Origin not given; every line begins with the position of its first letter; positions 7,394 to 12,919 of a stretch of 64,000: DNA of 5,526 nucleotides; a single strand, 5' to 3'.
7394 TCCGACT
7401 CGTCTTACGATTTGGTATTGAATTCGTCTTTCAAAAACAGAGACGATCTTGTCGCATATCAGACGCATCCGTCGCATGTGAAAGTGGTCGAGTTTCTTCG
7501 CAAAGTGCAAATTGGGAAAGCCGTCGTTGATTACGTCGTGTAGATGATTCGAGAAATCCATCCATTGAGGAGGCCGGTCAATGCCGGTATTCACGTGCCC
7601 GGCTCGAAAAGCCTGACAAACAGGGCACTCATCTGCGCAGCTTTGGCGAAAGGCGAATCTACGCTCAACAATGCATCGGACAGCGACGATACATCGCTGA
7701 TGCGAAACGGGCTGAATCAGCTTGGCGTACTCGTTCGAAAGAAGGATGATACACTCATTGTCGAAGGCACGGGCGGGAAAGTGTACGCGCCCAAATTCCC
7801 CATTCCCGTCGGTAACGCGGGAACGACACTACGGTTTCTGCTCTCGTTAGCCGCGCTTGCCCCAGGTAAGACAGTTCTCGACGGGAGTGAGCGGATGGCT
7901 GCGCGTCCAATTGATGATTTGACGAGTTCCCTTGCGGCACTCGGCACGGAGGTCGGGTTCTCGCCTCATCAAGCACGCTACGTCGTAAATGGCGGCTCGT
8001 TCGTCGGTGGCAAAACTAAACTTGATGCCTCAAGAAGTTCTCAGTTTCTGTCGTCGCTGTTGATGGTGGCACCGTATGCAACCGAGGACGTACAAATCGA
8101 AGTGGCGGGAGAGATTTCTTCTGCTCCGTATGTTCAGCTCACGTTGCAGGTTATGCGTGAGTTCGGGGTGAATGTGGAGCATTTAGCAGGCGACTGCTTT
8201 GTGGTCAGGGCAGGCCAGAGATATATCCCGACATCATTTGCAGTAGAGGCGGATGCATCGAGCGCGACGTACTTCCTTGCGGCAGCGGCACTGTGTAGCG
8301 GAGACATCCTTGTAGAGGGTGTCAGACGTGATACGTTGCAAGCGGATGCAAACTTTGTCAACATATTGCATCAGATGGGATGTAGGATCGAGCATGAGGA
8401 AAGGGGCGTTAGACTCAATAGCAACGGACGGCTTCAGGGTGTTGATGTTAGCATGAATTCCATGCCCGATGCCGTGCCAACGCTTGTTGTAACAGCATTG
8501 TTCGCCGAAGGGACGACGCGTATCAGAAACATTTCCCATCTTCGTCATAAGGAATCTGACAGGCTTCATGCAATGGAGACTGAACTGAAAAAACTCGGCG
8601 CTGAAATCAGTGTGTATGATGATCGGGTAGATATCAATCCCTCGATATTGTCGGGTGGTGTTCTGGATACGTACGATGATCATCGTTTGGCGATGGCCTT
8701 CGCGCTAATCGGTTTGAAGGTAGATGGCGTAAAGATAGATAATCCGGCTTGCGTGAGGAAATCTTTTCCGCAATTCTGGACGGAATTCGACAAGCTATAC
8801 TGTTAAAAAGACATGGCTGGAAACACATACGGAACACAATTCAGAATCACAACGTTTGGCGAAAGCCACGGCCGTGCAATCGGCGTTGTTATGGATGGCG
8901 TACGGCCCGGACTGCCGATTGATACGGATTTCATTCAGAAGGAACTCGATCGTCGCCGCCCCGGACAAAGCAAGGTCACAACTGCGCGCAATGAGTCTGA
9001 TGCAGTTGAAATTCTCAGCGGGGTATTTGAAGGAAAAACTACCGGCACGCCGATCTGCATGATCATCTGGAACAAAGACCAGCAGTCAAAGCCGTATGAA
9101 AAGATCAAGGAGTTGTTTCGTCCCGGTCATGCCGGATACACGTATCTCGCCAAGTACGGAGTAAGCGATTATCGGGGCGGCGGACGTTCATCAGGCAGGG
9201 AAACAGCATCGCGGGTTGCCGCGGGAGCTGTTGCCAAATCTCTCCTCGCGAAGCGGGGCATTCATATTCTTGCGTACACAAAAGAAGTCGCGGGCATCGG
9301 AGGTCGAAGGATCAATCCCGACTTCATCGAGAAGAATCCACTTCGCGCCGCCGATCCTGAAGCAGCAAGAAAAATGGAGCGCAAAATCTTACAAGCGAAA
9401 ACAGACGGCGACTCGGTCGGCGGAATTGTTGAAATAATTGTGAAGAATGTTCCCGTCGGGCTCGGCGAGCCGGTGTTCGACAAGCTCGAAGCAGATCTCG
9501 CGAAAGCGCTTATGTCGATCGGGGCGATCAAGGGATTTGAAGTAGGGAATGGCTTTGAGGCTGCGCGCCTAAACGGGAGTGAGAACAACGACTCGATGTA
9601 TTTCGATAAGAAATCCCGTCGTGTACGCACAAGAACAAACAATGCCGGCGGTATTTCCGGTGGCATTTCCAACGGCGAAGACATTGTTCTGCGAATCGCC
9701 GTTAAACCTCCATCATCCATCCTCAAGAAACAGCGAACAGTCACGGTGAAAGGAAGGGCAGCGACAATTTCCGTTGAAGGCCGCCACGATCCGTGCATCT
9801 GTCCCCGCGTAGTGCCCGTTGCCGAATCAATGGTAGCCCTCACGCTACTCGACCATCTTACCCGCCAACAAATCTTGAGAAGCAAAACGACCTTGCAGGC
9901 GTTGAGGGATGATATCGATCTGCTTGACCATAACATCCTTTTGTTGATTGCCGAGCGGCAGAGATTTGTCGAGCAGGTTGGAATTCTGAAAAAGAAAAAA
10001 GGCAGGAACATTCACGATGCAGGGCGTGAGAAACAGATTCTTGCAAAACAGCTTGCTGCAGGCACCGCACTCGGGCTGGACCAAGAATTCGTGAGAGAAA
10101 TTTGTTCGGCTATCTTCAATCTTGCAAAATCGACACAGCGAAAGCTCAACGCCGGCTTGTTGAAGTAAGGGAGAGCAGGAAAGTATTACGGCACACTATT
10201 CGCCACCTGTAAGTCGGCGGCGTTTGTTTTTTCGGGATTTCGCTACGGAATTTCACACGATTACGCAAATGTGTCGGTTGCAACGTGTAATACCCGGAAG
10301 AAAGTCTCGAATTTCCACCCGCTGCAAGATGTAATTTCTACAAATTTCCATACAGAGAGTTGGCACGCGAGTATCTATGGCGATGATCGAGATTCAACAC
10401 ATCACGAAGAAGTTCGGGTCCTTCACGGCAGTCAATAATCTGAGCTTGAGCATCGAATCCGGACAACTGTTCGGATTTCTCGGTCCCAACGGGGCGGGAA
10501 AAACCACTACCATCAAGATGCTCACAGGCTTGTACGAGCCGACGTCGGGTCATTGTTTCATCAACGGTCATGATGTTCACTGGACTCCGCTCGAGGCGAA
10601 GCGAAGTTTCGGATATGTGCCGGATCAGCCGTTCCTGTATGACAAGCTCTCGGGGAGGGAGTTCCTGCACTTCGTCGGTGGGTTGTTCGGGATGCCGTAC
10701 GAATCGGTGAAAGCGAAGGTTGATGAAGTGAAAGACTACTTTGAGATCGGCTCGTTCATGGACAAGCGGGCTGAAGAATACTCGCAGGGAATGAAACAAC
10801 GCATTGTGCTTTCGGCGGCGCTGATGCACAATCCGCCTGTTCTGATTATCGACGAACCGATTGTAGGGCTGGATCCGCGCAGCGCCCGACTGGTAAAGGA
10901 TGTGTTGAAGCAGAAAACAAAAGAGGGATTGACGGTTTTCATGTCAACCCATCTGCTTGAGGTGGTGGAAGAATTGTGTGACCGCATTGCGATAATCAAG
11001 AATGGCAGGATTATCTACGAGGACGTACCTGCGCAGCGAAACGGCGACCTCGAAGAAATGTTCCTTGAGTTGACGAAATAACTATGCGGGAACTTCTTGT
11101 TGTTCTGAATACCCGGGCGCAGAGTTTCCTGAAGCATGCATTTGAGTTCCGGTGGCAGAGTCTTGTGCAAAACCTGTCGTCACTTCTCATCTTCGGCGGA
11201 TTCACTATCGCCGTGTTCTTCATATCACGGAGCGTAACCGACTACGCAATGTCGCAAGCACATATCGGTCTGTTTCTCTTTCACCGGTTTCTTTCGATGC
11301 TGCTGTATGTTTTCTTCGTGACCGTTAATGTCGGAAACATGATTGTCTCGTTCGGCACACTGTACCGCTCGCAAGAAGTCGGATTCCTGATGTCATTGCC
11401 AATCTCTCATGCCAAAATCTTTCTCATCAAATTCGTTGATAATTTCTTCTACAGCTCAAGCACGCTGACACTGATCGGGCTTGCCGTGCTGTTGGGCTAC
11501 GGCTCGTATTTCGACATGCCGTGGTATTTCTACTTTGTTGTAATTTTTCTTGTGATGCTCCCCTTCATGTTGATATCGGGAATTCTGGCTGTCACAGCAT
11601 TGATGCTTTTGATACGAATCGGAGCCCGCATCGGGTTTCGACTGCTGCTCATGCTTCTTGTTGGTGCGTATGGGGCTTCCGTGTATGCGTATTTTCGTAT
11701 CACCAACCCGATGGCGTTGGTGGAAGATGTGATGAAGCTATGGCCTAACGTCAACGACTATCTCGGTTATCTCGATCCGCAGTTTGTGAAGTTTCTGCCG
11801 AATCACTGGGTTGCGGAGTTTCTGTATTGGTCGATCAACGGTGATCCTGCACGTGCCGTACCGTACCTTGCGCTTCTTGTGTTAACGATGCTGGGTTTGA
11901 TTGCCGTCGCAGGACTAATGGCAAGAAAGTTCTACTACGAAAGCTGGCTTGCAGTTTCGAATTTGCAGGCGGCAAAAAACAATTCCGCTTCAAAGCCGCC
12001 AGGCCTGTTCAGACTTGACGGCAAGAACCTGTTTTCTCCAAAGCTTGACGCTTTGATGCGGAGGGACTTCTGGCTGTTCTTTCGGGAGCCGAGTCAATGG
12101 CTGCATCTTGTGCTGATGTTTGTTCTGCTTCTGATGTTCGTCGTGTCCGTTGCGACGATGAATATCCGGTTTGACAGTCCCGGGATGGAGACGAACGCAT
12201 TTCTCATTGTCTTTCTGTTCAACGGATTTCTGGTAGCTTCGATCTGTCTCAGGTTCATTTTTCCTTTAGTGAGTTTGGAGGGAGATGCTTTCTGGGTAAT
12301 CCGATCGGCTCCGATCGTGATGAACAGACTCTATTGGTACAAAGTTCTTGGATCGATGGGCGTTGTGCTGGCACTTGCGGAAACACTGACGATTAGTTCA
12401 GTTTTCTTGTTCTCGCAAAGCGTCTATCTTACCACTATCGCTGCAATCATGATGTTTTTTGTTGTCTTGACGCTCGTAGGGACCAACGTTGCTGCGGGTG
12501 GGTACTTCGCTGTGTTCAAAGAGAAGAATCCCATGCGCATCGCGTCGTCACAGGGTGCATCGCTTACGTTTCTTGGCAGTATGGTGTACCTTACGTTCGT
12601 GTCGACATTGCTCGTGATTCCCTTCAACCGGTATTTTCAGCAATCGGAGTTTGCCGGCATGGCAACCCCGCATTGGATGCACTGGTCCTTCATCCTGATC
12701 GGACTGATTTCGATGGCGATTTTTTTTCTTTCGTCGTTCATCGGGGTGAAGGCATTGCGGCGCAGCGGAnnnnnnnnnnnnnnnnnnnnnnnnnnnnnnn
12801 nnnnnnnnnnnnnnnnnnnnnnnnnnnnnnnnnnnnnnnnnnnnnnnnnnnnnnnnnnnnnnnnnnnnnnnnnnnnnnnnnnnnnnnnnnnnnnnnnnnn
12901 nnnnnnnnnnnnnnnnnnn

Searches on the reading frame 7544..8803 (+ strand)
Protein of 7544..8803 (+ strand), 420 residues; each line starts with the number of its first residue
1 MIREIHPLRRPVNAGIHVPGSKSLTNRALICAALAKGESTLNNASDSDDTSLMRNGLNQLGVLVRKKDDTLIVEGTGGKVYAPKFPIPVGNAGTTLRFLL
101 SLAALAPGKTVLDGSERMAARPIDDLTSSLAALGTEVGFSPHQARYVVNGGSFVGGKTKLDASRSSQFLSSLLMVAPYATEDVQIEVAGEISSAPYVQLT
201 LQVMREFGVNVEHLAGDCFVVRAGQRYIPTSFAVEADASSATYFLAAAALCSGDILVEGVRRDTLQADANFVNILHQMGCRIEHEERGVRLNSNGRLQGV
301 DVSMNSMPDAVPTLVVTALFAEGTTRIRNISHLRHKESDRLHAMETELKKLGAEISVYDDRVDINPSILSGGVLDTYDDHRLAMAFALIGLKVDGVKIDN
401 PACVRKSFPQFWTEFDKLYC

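Call 26: search_protein_families(library=pfam, proteins=[window:7544-8803:+])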
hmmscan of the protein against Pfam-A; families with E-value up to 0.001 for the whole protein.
window:7544-8803:+ (420 aa): 1 family
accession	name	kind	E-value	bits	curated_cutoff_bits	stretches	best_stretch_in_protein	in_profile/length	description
PF00275.25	EPSP_synthase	-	3.7e-120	401.9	22.8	1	11-413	6-415/417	EPSP synthase (3-phosphoshikimate 1-carboxyvinyltransferase)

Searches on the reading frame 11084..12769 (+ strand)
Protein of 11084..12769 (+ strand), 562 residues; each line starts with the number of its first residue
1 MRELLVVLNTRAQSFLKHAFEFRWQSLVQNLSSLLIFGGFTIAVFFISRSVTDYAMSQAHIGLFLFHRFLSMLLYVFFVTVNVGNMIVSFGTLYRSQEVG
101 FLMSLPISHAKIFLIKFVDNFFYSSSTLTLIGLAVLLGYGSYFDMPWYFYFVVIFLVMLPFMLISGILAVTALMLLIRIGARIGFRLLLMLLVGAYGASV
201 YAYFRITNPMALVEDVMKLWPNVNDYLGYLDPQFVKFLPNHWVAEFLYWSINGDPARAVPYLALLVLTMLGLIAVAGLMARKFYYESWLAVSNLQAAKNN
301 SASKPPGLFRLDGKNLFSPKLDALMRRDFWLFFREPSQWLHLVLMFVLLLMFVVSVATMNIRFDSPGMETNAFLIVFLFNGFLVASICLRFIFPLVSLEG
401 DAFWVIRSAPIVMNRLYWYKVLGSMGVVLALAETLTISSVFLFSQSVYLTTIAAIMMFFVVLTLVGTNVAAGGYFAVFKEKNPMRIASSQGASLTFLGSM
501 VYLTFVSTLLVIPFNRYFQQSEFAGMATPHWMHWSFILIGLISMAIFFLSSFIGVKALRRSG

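Call 26: search_protein_families(library=pfam, proteins=[window:11084-12769:+])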
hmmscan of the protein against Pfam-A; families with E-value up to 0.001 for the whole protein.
window:11084-12769:+ (562 aa): 1 family
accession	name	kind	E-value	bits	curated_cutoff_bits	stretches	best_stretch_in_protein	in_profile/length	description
PF16949.11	ABC_tran_2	-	1e-62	213.1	25.7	1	39-560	19-539/542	Putative ATP-binding cassette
